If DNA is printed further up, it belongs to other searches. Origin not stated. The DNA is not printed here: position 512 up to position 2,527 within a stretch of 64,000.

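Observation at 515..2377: An FMN riboswitch controls a single ORF fusing a RibU-like ECF S component to a complete glycerate-kinase-family domain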

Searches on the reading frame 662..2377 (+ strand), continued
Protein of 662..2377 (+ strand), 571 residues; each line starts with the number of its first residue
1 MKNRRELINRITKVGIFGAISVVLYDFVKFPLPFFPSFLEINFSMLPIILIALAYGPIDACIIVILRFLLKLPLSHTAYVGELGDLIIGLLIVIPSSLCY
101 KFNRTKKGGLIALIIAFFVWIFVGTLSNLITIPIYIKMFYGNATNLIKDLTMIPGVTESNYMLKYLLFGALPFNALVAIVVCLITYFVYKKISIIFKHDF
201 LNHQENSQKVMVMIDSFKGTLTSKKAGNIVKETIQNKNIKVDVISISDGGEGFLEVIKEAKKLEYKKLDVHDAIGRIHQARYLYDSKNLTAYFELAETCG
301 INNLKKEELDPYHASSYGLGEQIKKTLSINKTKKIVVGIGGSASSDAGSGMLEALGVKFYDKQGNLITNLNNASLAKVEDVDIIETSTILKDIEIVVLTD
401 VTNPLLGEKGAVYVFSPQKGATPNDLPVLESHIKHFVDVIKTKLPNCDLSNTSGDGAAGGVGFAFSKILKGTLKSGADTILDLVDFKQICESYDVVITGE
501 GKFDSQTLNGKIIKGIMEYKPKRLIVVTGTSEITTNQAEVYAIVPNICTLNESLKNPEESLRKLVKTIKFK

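Call 69: list_cluster_members(proteins=[P0009, P0011, P0018, P0028, P0033, P0052, P0058, P0059, P0076, P0095])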
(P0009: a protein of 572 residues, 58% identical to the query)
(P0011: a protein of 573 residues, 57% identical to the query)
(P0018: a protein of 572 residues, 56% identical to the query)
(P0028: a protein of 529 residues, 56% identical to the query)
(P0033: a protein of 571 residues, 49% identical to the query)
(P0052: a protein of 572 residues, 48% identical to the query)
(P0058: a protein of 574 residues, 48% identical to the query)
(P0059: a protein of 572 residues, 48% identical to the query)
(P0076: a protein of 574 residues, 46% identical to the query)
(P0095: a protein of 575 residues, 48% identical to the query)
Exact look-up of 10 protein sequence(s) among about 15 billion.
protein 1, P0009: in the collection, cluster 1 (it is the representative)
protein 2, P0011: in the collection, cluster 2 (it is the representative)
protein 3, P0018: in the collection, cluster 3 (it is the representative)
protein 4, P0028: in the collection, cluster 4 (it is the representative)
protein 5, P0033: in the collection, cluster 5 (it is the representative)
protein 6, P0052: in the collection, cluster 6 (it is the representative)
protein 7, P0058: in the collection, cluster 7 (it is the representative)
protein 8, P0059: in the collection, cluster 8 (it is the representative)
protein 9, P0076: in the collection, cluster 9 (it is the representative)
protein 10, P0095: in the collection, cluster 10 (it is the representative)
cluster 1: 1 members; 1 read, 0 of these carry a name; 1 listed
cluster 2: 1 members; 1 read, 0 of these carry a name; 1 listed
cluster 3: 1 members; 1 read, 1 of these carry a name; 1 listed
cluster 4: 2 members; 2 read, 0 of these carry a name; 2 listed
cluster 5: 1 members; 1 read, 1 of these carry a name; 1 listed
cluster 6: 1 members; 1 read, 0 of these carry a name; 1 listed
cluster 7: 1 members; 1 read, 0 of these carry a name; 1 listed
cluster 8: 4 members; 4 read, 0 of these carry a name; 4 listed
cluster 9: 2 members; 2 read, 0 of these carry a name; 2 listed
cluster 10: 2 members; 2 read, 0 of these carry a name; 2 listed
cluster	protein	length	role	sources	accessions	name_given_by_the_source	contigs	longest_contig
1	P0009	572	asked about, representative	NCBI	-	-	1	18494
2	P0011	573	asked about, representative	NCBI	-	-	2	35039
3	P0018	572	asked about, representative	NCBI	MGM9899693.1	MAG: glycerate kinase [Bacilli bacterium]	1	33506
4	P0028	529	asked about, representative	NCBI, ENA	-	-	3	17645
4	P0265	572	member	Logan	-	-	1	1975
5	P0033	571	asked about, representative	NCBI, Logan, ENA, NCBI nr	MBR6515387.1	MAG: glycerate kinase [Bacilli bacterium] | glycerate kinase [Bacilli bacterium]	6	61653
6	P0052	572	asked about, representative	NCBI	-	-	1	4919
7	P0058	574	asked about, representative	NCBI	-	-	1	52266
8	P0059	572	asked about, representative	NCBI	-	-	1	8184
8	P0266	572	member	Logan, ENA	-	-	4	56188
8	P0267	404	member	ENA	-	-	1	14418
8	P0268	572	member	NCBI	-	-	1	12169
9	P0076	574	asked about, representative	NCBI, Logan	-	-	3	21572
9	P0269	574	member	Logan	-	-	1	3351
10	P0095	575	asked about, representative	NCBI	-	-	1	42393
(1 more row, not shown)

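Call 70: search_protein_families(library=pfam, proteins=[P0134, P0142, P0148, P0191, P0220, P0176, P0164, P0213], max_evalue=0.01)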
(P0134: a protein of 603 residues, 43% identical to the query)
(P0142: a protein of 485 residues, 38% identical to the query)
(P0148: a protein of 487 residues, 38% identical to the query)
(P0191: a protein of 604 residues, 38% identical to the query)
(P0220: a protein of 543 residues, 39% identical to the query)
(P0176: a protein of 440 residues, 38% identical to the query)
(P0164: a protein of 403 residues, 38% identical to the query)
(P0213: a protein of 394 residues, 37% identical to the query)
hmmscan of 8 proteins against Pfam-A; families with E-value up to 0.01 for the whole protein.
P0134 (603 aa): 1 family
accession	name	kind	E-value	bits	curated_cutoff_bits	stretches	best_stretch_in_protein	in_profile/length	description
PF02595.20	Gly_kinase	-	7.4e-109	364.5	23.3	1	6-364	4-366/372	Glycerate kinase family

P0142 (485 aa): 1 family
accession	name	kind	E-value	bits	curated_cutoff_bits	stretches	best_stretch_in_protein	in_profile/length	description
PF02595.20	Gly_kinase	-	9.3e-98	328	23.3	1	118-477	1-362/372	Glycerate kinase family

P0148 (487 aa): 1 family
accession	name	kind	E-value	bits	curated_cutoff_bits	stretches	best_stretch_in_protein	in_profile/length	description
PF02595.20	Gly_kinase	-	1.7e-100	337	23.3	1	118-484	1-367/372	Glycerate kinase family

P0191 (604 aa): 4 families
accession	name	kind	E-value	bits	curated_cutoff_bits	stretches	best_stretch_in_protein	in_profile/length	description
PF02595.20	Gly_kinase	-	7.1e-138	460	23.3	1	230-596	1-369/372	Glycerate kinase family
PF00005.33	ABC_tran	-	8.4e-32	111.1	25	1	22-167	1-137/137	ABC transporter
PF13304.12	AAA_21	-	7e-09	36.6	27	1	136-181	235-283/304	AAA domain, putative AbiEii toxin, Type IV TA system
PF03193.22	RsgA_GTPase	-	0.004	17.4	30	1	19-55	94-129/174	RsgA GTPase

P0220 (543 aa): 2 families
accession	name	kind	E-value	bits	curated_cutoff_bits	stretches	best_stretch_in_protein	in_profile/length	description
PF02595.20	Gly_kinase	-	2.7e-128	428.5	23.3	1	161-534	1-371/372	Glycerate kinase family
PF02082.26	Rrf2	-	1.4e-31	109.8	30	1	4-134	2-132/132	Iron-dependent Transcriptional regulator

P0176 (440 aa): 1 family
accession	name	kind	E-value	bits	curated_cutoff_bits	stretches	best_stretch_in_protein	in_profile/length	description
PF02595.20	Gly_kinase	-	4e-96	322.6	23.3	1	39-421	1-367/372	Glycerate kinase family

P0164 (403 aa): 1 family
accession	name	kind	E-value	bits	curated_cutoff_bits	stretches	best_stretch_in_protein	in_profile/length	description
PF02595.20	Gly_kinase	-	5.9e-121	404.3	23.3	1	26-392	1-367/372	Glycerate kinase family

P0213 (394 aa): 1 family
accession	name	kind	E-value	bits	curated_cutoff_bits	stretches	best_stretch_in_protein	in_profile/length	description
PF02595.20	Gly_kinase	-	3.6e-121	405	23.3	1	19-390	1-370/372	Glycerate kinase family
